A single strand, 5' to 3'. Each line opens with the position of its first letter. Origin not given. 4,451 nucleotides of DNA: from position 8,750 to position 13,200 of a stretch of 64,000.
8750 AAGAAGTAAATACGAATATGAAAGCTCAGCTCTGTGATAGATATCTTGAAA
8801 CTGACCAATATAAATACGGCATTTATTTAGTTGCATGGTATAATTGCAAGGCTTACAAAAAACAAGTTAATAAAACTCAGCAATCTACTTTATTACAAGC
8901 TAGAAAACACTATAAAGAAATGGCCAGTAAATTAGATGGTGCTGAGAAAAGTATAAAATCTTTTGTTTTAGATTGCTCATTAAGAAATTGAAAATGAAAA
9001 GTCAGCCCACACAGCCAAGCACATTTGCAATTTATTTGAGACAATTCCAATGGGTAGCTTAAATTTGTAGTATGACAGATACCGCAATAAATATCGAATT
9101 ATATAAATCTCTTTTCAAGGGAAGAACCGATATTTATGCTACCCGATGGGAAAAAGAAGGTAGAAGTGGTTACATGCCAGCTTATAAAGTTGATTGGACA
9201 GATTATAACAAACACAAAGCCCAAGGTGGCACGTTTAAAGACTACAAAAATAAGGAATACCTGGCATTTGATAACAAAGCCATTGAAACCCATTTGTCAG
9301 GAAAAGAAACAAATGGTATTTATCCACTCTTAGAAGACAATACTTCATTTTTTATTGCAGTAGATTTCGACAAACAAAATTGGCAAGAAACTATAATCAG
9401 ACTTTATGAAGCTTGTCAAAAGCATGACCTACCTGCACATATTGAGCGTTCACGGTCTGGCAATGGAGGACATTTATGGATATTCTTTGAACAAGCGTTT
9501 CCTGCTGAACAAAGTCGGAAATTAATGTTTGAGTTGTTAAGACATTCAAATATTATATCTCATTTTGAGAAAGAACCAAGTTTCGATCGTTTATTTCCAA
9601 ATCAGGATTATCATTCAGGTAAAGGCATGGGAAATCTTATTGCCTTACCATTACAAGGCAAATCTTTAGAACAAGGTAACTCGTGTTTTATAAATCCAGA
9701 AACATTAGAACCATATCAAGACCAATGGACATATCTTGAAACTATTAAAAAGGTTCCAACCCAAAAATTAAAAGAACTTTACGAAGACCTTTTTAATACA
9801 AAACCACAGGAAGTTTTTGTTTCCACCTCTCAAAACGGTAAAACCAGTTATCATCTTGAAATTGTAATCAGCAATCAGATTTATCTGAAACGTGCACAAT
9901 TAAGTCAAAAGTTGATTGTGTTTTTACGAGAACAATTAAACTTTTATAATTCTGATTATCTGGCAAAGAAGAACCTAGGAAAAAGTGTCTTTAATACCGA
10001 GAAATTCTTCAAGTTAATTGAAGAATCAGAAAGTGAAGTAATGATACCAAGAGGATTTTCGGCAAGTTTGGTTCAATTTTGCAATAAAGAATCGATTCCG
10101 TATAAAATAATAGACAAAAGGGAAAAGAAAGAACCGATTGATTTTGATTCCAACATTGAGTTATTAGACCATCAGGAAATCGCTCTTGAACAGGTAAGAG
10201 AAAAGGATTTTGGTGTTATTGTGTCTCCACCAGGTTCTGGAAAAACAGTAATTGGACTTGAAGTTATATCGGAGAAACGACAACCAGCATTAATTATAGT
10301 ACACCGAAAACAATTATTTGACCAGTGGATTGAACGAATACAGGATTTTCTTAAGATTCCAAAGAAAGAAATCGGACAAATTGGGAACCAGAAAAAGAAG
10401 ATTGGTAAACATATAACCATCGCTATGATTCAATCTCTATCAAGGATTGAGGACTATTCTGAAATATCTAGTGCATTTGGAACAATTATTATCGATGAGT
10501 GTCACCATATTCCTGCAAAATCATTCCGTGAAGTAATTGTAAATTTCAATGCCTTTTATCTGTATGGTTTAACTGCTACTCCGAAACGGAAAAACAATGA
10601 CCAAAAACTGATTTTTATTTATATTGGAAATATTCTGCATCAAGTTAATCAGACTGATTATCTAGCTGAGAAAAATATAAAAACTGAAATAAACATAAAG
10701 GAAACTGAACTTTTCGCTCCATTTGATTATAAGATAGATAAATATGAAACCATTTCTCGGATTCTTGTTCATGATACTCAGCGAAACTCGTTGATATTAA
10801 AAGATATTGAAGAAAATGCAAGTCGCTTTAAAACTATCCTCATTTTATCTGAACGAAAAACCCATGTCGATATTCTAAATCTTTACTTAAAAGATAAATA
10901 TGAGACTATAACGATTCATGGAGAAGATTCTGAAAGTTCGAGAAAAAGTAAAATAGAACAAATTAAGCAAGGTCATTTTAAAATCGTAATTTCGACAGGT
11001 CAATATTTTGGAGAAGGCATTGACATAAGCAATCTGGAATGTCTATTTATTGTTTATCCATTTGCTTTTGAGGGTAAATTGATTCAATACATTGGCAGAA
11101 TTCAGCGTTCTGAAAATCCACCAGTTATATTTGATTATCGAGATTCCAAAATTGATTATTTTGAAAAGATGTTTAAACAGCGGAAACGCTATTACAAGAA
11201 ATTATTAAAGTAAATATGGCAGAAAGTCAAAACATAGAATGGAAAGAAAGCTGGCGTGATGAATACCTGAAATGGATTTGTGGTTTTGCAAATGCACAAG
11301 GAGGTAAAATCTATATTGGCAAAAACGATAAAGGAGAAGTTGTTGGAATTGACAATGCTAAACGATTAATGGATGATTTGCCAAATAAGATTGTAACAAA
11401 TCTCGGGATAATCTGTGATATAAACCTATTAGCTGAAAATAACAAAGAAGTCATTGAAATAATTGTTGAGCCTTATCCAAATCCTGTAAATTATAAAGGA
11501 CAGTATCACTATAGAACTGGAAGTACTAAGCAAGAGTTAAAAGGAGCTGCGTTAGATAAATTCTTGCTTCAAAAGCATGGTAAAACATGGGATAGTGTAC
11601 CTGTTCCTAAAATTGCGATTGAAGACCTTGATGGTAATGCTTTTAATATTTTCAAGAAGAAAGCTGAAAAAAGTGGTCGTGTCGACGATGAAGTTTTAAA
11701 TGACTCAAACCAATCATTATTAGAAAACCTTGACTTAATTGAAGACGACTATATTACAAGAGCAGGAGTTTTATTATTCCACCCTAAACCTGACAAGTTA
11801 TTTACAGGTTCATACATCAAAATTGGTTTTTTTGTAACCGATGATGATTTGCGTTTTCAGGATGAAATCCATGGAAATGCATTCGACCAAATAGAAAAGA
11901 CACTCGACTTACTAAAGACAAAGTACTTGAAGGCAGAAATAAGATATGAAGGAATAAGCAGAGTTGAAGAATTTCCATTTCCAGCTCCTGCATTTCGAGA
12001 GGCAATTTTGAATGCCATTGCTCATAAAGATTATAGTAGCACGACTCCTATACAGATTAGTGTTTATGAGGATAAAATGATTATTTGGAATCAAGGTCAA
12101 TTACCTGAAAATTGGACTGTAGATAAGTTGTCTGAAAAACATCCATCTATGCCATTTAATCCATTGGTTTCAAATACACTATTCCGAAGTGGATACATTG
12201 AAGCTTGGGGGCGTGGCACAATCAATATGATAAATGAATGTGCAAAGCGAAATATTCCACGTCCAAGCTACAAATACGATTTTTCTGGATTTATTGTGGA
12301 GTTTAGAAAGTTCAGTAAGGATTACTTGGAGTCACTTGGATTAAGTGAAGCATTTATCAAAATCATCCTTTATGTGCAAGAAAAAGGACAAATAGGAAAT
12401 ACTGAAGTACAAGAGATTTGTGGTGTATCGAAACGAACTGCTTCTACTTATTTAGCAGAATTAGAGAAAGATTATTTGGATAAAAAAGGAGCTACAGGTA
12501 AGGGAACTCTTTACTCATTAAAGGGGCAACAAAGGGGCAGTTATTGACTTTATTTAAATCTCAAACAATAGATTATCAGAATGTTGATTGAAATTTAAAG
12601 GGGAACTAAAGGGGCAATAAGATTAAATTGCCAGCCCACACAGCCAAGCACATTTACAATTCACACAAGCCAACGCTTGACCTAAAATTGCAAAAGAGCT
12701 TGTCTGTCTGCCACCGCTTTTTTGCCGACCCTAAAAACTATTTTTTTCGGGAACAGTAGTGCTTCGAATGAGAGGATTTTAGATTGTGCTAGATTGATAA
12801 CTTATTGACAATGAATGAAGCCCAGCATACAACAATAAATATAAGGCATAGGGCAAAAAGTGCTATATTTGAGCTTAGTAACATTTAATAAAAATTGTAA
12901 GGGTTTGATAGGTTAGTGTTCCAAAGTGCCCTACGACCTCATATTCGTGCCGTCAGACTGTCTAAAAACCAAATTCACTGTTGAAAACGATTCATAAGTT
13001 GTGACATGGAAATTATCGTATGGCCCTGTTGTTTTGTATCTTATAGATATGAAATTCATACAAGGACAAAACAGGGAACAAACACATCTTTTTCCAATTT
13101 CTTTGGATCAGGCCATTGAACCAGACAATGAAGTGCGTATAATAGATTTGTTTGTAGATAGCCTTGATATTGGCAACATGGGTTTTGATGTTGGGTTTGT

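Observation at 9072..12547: Translationally coupled AEP-primase::SF2-helicase and AlbA_2/Schlafen-type ATPase operon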

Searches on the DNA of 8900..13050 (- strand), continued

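Call 99: search_with_rna_model(model_id=R1, sources=[L085, L086, L087, L088, L089, L090, L091, L092, L093, L094, L095, L096, L097, L098, L099, L100, L101, L102, L103, L104, L105, L106, L107, L108, L109, L110, L111, L112, L113, L114, L115, L116, L117, L118, L119, L120, L121, L122, L123, L124, L125, L126, L127, L128, L129, L130, L131, L132, L133, L134, L135, L136, L137, L138, L139, L140, L141, L142, L143, L144, L145, L146, L147, L148, L149, L150, L151, L152, L153, L154, L155, L156, L157, L158, L159, L160, L161, L162, L163, L164, L169, L170, L171, L172, L173, L174, L175], max_evalue=1)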
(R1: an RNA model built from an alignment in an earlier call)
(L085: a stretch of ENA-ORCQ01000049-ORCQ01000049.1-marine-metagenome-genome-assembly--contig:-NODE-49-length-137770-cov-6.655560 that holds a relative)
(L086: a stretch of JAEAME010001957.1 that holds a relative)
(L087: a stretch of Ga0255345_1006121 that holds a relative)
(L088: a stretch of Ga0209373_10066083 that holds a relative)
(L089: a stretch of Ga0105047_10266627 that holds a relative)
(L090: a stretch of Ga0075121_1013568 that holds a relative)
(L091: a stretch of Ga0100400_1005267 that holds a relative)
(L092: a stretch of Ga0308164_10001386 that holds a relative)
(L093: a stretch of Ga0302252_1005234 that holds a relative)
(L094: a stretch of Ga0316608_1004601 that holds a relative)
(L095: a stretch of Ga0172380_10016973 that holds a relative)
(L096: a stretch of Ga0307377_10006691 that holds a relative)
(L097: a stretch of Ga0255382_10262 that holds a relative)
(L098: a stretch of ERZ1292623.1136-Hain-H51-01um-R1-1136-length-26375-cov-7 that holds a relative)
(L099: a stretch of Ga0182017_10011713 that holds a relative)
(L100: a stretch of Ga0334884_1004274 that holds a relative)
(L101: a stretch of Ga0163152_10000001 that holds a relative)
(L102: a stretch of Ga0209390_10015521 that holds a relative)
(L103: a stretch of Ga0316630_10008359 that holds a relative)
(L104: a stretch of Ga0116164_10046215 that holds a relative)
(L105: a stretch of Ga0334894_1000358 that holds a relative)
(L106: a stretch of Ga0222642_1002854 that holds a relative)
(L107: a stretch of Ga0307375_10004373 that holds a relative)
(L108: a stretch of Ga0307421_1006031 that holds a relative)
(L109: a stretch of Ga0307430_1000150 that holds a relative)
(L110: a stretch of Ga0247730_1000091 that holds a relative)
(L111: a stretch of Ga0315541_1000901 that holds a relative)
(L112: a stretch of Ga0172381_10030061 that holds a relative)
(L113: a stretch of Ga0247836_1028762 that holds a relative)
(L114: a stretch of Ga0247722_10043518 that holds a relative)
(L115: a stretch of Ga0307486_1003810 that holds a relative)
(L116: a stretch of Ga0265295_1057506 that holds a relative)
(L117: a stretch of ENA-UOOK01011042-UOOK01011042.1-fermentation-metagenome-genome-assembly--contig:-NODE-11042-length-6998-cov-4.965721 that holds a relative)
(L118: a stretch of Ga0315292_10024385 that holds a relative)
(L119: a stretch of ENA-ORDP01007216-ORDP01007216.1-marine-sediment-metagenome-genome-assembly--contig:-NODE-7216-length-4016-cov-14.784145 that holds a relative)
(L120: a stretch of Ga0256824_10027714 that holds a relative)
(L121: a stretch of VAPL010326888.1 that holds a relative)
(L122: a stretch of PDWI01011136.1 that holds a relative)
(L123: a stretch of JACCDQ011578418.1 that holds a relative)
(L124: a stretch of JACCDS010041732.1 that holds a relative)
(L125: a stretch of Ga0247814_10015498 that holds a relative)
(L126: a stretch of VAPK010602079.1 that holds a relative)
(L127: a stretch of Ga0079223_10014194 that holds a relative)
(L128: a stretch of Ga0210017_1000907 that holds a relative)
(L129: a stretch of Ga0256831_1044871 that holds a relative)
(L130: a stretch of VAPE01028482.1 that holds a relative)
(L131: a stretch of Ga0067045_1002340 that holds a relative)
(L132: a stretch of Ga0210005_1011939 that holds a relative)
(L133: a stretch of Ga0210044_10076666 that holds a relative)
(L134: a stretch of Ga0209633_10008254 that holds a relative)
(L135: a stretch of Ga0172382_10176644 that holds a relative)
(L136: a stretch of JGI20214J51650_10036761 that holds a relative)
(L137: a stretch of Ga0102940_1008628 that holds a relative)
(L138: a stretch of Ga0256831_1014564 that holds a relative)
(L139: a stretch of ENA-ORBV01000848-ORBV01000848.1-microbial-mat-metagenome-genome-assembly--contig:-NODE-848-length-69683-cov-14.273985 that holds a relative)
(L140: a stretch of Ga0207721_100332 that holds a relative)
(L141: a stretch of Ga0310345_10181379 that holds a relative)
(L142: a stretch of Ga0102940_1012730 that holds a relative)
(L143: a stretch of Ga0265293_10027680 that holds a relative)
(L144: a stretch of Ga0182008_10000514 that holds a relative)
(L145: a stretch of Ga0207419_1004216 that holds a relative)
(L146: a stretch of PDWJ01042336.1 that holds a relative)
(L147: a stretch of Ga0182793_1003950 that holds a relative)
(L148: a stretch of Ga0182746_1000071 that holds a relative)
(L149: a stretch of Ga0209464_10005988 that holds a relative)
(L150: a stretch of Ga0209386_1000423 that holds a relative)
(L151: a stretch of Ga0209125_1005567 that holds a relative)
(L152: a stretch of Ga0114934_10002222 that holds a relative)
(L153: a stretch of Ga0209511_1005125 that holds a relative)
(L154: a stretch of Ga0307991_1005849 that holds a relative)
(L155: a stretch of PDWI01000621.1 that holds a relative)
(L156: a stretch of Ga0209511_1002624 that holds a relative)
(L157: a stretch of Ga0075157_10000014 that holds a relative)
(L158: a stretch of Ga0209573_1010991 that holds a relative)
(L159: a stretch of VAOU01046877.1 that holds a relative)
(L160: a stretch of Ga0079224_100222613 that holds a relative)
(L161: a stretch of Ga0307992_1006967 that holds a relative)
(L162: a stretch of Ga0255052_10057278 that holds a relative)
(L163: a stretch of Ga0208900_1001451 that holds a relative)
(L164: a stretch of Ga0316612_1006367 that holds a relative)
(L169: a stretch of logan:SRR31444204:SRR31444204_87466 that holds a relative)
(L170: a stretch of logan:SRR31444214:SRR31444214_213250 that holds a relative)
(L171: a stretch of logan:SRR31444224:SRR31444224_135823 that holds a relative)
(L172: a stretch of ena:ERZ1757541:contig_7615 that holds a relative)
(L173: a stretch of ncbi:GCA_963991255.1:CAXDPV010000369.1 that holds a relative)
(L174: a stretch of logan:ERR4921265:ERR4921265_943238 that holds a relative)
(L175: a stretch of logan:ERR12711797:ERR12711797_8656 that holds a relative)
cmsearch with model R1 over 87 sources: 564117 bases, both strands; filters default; matches with E-value up to 1: 68.
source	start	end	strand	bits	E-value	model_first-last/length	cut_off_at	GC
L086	7437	7569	-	154.1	2.4e-41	1-134/134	no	0.46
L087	7437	7569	-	154.1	2.4e-41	1-134/134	no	0.46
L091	2008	2140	-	151.4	1.5e-40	1-134/134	no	0.45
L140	7439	7574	-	146.9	2.9e-39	1-134/134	no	0.46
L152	7425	7557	-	138.8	6.4e-37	1-134/134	no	0.42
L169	5881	6016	-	125.5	4.2e-33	1-134/134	no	0.47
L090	3065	3175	-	120.3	1.4e-31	1-134/134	no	0.46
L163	7425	7535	-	114.6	6e-30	1-134/134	no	0.45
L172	6538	6692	-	99.8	1.1e-25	1-134/134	no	0.45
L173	865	1019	-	99.8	1.1e-25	1-134/134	no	0.45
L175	975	1129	-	99.8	1.1e-25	1-134/134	no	0.45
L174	1512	1646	-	96.8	7.9e-25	17-134/134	5'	0.44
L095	376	499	-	64.4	1.8e-15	1-134/134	no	0.4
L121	2935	3061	-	60.4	2.6e-14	1-134/134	no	0.42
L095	6614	6762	-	49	5.1e-11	1-134/134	no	0.47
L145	7351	7477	-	46.9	2e-10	1-134/134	no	0.47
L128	7441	7569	-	43.3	2.1e-09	1-134/134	no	0.43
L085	7402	7521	-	39.5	2.7e-08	1-134/134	no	0.51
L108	3943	4012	-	37.8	8.3e-08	54-122/134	no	0.47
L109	7429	7498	-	37.8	8.3e-08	54-122/134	no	0.47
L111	7429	7498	-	37.8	8.3e-08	54-122/134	no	0.47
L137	2966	3088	-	36.7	1.7e-07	1-134/134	no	0.49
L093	1941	2010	-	36.2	2.4e-07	54-122/134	no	0.44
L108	140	261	-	36.2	2.5e-07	1-134/134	no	0.35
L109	3626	3747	-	36.2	2.5e-07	1-134/134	no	0.35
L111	3626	3747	-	36.2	2.5e-07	1-134/134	no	0.35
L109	2959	3025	-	35.1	4.9e-07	55-121/134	no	0.46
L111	2959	3025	-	35.1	4.9e-07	55-121/134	no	0.46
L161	5382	5548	-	34.6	7.1e-07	1-134/134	no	0.38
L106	83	215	-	32.3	3.3e-06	1-134/134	no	0.32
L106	1598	1730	-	31.2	6.6e-06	1-134/134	no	0.4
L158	3770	3928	-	30.5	1.1e-05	1-134/134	no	0.36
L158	4907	5016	-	29.5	2.1e-05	1-134/134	no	0.51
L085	877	955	-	29.5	2.1e-05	46-126/134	no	0.42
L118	2924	2984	-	29.2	2.5e-05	59-117/134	no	0.51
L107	9976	10043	-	29.2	2.5e-05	54-122/134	no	0.37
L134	2838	2956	-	29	2.8e-05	1-134/134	no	0.39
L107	6064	6123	-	28.4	4.3e-05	59-117/134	no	0.47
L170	5880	5912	-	28.4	4.5e-05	102-134/134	5'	0.52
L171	1595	1627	-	28.4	4.5e-05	102-134/134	5'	0.52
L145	551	659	-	26.5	0.00015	1-134/134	no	0.45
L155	1614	1710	-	25.5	0.0003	1-134/134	no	0.28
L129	123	226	-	23.8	0.0009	1-134/134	no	0.42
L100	7455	7583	-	22.9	0.0017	1-134/134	no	0.4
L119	1747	1837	-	22.8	0.0017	43-129/134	no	0.45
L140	7451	7519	+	22.3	0.0024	54-122/134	no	0.45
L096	7446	7516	-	22.2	0.0027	54-122/134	no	0.44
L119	163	264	-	21.7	0.0038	1-134/134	no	0.4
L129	1708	1838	-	21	0.0057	1-134/134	no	0.44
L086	7449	7517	+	20.5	0.0083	54-122/134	no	0.45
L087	7449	7517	+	20.5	0.0083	54-122/134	no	0.45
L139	1741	1800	-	19.3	0.018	59-117/134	no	0.43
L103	2394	2524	-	18.8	0.025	1-134/134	no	0.41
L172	6550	6635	+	18.2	0.038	54-122/134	no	0.47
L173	877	962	+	18.2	0.038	54-122/134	no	0.47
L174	1524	1609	+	18.2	0.038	54-122/134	no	0.47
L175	987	1072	+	18.2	0.038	54-122/134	no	0.47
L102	3834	3971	-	17.9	0.046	1-134/134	no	0.41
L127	3991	4054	+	17.2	0.072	1-134/134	no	0.34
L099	4569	4626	-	15.8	0.19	60-116/134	no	0.48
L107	11093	11153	+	15.3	0.26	1-134/134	no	0.39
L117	5781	5858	+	14.9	0.35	1-134/134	no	0.33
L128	144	285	-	14.8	0.36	1-134/134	no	0.39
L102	4771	4848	-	14.1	0.58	1-134/134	no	0.49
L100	3360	3486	-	13.9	0.65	1-134/134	no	0.28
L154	4245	4341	-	13.7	0.77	1-134/134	no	0.3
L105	3288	3357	-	13.5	0.86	1-134/134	no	0.33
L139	153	212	-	13.3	0.99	56-120/134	no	0.4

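Call 103: search_with_rna_model(model_id=R1, sources=[window, L001, L003, L004, L006, L008, L009, L014, L016, L017, L018, L020, L021, L032, L039, L042, L044, L045, L048, L062, L074, L079, L085, L086, L090, L091, L093, L095, L106, L107, L108, L109, L118, L121, L128, L129, L134, L137, L140, L145, L152, L155, L158, L161, L163, L169, L172], max_evalue=0.0005, make_alignment=true)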
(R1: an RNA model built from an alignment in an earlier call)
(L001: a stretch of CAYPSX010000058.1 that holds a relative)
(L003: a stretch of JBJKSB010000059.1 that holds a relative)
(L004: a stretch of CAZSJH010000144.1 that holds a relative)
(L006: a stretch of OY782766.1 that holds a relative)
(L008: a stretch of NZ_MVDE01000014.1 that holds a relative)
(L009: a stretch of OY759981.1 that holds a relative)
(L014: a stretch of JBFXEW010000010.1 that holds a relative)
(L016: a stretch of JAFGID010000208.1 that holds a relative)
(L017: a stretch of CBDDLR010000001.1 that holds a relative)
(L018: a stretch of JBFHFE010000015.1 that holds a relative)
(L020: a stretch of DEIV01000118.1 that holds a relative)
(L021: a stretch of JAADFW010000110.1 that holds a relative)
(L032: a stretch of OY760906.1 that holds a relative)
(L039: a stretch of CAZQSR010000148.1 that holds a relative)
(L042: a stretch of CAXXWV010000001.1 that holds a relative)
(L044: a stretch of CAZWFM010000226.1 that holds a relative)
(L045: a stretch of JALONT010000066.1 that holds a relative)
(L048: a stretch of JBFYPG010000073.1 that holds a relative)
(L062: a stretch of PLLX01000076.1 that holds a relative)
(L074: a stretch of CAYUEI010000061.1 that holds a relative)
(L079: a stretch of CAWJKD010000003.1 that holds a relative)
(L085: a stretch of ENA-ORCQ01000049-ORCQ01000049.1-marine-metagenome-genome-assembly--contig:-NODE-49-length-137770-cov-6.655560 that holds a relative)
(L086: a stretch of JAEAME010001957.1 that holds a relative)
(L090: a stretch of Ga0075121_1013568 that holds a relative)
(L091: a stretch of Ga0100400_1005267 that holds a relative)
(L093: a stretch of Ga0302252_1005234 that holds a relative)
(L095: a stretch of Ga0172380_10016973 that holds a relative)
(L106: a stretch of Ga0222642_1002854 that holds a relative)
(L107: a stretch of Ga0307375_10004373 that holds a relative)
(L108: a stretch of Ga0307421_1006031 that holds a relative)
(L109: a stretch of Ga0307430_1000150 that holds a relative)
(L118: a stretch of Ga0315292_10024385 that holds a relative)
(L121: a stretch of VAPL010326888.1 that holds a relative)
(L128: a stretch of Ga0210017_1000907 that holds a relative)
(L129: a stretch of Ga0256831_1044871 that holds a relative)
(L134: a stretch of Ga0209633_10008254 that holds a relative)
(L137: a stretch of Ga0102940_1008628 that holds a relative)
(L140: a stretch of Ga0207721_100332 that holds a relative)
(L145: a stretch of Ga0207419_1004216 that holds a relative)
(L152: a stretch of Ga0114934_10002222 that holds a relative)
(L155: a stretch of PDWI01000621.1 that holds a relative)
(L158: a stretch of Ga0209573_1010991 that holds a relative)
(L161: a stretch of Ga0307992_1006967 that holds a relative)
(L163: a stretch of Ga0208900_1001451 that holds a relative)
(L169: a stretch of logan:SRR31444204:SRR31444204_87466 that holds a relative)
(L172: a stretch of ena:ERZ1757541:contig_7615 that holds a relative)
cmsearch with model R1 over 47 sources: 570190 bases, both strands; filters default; matches with E-value up to 0.0005: 66.
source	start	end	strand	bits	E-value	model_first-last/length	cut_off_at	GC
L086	7437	7569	-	154.1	2.4e-41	1-134/134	no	0.46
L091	2008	2140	-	151.4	1.5e-40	1-134/134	no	0.45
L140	7439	7574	-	146.9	2.9e-39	1-134/134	no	0.46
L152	7425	7557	-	138.8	6.5e-37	1-134/134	no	0.42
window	12628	12765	-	134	1.5e-35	1-134/134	no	0.45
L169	5881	6016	-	125.5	4.3e-33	1-134/134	no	0.47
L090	3065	3175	-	120.3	1.4e-31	1-134/134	no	0.46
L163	7425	7535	-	114.6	6.1e-30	1-134/134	no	0.45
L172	6538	6692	-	99.8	1.1e-25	1-134/134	no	0.45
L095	376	499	-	64.4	1.8e-15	1-134/134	no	0.4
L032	16287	16406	-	61.1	1.7e-14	1-134/134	no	0.38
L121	2935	3061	-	60.4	2.6e-14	1-134/134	no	0.42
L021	12140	12250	-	58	1.2e-13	1-134/134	no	0.41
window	4665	4781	-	50.5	1.8e-11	1-134/134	no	0.38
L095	6614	6762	-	49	5.1e-11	1-134/134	no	0.47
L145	7351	7477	-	46.9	2e-10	1-134/134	no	0.47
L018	13525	13652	-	46.1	3.4e-10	1-134/134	no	0.52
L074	7849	7976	-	43.7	1.7e-09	1-134/134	no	0.44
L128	7441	7569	-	43.3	2.1e-09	1-134/134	no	0.43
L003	9902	9974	-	41.9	5.7e-09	46-126/134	no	0.4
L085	7402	7521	-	39.5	2.8e-08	1-134/134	no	0.51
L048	4332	4401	-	37.8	8.3e-08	54-122/134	no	0.46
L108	3943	4012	-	37.8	8.4e-08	54-122/134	no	0.47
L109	7429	7498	-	37.8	8.4e-08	54-122/134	no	0.47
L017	13529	13652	-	37.7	9.1e-08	1-134/134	no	0.5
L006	13515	13651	-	37.7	9.2e-08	1-134/134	no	0.5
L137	2966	3088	-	36.7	1.7e-07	1-134/134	no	0.49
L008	7680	7798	-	36.3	2.4e-07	1-134/134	no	0.38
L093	1941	2010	-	36.2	2.4e-07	54-122/134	no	0.44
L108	140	261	-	36.2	2.5e-07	1-134/134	no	0.35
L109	3626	3747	-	36.2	2.5e-07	1-134/134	no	0.35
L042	13575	13644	-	35.5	3.9e-07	54-122/134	no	0.47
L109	2959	3025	-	35.1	5e-07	55-121/134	no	0.46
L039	4996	5065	-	34.6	7.1e-07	54-122/134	no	0.44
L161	5382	5548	-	34.6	7.2e-07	1-134/134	no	0.38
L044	339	461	-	34.5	7.8e-07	1-134/134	no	0.42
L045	10676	10745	-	34.3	8.8e-07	54-122/134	no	0.46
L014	18527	18677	-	33.9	1.1e-06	1-134/134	no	0.42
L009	13526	13655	-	32.5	2.8e-06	1-134/134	no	0.5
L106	83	215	-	32.3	3.4e-06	1-134/134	no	0.32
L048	248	379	-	31.7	5e-06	1-134/134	no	0.46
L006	6958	7086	-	31.6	5.2e-06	1-134/134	no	0.43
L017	7299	7423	-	31.5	5.5e-06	1-134/134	no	0.45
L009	7595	7719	-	31.4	6.1e-06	1-134/134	no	0.41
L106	1598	1730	-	31.2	6.6e-06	1-134/134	no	0.4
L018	7296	7419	-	31.1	7.3e-06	1-134/134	no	0.45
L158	3770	3928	-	30.5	1.1e-05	1-134/134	no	0.36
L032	19050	19162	-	29.6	2e-05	1-134/134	no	0.45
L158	4907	5016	-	29.5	2.1e-05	1-134/134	no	0.51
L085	877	955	-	29.5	2.1e-05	46-126/134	no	0.42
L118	2924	2984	-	29.2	2.5e-05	59-117/134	no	0.51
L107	9976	10043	-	29.2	2.6e-05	54-122/134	no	0.37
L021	4920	5044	-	29.1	2.7e-05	1-134/134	no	0.3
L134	2838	2956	-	29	2.8e-05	1-134/134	no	0.39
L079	13470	13539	-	29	2.9e-05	54-122/134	no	0.43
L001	9877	10002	-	28.8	3.3e-05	1-134/134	no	0.36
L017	21029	21161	-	28.8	3.4e-05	1-134/134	no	0.42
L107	6064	6123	-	28.4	4.4e-05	59-117/134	no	0.47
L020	238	356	-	27.2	9.7e-05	1-134/134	no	0.36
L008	13592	13702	-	26.9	0.00012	1-134/134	no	0.51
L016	374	493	-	26.7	0.00014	1-134/134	no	0.37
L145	551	659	-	26.5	0.00015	1-134/134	no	0.45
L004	238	348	-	26.4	0.00016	1-134/134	no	0.36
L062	13573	13633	-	26.3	0.00018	59-117/134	no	0.46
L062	6367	6495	-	26.2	0.00019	1-134/134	no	0.36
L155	1614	1710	-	25.5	0.0003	1-134/134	no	0.28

Alignment A5: 66 matches aligned to the model, 268 columns, each read 5' to 3' on its own strand. Consensus structure (alignment columns), stored with it:
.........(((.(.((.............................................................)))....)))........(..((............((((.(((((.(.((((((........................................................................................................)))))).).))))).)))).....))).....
